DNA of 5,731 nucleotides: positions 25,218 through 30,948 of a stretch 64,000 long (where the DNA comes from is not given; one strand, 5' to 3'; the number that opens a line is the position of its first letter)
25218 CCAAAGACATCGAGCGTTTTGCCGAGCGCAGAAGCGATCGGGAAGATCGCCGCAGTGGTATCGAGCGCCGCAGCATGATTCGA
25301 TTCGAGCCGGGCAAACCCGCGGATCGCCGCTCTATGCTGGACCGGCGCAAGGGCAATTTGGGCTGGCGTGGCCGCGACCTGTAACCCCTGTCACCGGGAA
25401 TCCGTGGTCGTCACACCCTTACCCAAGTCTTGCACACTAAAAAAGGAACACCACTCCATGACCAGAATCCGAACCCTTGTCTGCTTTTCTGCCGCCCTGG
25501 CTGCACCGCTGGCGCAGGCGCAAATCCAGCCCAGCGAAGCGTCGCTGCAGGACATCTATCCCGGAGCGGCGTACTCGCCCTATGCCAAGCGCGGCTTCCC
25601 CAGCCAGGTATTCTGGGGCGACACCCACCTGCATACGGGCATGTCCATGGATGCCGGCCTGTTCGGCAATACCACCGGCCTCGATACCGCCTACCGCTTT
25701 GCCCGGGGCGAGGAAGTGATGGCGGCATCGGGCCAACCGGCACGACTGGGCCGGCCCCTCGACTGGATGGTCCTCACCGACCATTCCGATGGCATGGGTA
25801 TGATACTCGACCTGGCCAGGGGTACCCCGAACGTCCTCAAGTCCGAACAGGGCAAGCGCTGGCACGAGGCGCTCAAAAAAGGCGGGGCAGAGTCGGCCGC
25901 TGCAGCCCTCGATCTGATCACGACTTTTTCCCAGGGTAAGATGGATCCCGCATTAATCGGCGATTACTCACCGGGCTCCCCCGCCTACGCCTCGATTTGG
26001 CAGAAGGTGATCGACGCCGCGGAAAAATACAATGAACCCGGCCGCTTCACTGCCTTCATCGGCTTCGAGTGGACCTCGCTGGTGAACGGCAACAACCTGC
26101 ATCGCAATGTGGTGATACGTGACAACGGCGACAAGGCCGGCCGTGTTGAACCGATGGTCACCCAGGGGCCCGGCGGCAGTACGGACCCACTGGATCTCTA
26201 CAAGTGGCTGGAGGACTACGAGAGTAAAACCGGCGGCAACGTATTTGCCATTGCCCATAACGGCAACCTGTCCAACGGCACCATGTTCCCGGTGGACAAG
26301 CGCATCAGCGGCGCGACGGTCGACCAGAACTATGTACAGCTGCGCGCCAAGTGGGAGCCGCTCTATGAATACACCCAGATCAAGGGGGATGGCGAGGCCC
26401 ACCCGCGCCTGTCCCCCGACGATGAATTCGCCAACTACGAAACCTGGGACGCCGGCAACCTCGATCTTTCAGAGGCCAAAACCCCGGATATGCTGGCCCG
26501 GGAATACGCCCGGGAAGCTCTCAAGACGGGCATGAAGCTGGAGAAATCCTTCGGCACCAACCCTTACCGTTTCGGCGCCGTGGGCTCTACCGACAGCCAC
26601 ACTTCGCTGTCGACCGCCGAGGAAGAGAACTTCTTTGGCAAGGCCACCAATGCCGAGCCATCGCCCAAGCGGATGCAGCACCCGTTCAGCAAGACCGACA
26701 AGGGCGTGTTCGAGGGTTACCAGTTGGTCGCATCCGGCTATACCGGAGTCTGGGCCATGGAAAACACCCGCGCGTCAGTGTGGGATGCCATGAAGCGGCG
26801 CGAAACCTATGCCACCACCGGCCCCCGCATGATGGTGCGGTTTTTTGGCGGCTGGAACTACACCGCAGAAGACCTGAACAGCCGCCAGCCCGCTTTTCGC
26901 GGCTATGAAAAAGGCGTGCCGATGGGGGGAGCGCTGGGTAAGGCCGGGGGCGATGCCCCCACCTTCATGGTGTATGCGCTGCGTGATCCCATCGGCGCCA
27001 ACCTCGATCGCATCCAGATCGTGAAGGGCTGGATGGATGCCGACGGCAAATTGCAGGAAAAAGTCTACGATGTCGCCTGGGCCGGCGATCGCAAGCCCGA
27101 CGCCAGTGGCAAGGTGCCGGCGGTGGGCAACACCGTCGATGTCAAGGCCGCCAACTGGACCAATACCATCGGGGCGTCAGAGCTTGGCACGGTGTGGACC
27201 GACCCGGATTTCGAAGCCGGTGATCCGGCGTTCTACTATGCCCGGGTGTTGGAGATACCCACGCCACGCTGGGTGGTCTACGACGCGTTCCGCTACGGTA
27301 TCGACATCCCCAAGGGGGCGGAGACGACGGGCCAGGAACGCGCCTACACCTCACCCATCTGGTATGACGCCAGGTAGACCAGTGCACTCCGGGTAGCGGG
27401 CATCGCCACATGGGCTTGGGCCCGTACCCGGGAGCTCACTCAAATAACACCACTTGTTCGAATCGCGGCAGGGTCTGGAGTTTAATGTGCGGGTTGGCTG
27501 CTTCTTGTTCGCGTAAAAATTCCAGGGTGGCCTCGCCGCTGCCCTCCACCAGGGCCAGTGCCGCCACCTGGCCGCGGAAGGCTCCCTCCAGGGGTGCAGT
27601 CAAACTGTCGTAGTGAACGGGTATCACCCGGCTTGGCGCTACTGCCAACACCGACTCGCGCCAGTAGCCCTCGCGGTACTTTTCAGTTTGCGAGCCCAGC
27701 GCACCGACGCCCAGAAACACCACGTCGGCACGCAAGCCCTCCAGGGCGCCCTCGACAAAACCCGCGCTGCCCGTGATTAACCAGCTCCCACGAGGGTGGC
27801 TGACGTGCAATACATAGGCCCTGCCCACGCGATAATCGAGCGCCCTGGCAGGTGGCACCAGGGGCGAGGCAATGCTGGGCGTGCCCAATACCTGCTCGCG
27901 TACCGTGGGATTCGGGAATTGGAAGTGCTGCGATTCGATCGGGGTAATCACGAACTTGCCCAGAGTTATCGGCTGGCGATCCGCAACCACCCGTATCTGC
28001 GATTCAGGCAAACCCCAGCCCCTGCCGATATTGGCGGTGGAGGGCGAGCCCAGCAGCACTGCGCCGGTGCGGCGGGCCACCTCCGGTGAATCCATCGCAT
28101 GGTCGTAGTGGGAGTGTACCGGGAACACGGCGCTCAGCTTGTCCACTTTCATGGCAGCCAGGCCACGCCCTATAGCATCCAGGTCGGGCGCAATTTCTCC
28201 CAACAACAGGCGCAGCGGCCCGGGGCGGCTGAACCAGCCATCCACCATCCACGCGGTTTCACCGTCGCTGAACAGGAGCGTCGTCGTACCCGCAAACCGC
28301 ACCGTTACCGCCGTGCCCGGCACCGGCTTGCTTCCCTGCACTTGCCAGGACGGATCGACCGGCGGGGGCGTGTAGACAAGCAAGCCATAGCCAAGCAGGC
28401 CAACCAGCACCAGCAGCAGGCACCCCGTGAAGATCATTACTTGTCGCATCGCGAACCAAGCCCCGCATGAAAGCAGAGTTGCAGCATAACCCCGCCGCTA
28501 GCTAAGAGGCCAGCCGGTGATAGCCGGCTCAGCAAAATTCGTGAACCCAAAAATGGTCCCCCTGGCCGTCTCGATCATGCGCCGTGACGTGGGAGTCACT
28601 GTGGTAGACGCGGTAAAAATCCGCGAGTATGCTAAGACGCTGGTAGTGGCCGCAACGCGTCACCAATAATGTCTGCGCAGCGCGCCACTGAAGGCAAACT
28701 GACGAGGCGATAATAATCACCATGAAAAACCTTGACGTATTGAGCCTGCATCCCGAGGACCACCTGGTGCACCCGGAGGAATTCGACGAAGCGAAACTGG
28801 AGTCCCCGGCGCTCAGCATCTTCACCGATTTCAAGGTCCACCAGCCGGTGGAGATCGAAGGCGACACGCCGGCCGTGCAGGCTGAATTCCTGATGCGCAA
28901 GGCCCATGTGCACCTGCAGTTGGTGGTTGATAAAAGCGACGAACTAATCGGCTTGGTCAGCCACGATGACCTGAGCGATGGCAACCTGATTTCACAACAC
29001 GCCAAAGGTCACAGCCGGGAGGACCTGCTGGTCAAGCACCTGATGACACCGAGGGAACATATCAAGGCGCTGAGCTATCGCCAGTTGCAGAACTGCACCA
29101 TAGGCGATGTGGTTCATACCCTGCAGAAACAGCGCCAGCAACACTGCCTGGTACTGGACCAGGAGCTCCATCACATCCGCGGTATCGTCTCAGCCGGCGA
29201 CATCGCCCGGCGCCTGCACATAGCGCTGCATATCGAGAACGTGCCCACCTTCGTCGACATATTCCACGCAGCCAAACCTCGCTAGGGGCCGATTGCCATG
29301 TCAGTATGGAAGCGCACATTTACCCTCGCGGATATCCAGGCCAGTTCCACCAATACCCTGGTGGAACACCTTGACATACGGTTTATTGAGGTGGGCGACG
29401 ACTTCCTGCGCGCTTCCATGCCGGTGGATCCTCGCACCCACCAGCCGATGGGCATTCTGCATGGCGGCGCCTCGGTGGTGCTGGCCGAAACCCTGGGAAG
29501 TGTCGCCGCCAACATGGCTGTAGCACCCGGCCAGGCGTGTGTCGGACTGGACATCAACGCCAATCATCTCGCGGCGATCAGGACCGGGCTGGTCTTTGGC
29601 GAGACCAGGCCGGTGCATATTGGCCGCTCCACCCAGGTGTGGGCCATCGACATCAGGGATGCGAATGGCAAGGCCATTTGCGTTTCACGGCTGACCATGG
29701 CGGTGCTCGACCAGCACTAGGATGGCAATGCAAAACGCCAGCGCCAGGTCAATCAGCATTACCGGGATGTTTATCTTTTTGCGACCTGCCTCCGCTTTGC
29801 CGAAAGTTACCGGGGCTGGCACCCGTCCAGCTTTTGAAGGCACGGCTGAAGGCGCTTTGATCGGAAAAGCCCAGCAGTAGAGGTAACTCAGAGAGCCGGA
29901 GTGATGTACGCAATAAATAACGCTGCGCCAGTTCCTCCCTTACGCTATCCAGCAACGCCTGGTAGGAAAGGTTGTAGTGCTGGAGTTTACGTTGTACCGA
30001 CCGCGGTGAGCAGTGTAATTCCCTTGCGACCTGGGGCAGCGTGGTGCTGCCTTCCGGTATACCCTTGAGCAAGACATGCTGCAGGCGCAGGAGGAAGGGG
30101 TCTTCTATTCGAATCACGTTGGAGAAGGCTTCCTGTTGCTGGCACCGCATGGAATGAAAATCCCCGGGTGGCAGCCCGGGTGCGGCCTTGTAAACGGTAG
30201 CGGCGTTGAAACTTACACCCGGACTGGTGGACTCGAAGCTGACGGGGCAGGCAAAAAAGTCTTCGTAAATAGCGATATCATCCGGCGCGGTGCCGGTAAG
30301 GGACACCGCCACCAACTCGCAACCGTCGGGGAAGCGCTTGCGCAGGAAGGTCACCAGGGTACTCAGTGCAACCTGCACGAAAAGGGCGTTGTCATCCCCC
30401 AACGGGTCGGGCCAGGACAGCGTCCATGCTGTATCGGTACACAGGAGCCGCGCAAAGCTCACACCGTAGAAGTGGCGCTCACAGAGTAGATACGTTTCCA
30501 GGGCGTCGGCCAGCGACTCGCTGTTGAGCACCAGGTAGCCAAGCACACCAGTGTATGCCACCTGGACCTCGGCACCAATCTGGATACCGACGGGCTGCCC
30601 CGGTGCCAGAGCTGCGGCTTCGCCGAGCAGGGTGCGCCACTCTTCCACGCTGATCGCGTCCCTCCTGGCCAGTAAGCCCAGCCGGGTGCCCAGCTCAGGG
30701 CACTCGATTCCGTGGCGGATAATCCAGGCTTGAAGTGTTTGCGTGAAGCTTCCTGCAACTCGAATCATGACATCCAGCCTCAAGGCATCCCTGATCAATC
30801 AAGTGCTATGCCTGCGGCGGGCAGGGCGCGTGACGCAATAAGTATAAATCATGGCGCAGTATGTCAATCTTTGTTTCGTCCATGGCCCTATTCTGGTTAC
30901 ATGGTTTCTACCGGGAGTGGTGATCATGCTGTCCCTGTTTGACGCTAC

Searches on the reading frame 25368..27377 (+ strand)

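Call 43: search_protein_families(library=pfam, proteins=[window:25368-27377:+], max_evalue=0.00001)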
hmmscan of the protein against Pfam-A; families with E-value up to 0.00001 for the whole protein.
window:25368-27377:+ (669 aa): 1 family
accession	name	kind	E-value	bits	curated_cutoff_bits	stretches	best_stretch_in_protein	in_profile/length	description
PF12228.14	DUF3604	-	1.7e-241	803.3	20.4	1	78-667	3-590/591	Protein of unknown function (DUF3604)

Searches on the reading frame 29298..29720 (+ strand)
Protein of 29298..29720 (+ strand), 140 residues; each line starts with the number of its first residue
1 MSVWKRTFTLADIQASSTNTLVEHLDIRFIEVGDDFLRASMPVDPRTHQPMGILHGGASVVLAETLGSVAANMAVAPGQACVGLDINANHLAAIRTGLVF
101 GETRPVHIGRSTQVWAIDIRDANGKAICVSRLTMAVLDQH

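Call 62: search_protein_families(library=pfam, proteins=[window:29298-29720:+], max_evalue=0.0001)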
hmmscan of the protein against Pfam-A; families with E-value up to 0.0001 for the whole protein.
window:29298-29720:+ (140 aa): 1 family
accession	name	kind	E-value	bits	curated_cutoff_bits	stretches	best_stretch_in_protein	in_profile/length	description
PF03061.28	4HBT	-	2.7e-18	66.5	20.6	1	51-127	1-78/79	Thioesterase superfamily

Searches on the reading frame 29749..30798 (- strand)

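Call 62: search_protein_families(library=pfam, proteins=[window:29749-30798:-], max_evalue=0.0001)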
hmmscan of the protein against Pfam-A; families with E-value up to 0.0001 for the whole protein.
window:29749-30798:- (349 aa): 3 families
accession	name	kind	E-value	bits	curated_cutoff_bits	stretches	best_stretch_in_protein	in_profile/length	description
PF12625.12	Arabinose_bd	-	2.4e-21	77.1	27.6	1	41-200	16-179/185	Arabinose-binding domain of AraC transcription regulator, N-term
PF12833.13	HTH_18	-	4.3e-19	69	33.6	1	258-334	2-79/80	Helix-turn-helix domain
PF00165.29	HTH_AraC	-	3.3e-08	33.9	26.6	0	298-334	7-42/42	Bacterial regulatory helix-turn-helix proteins, AraC family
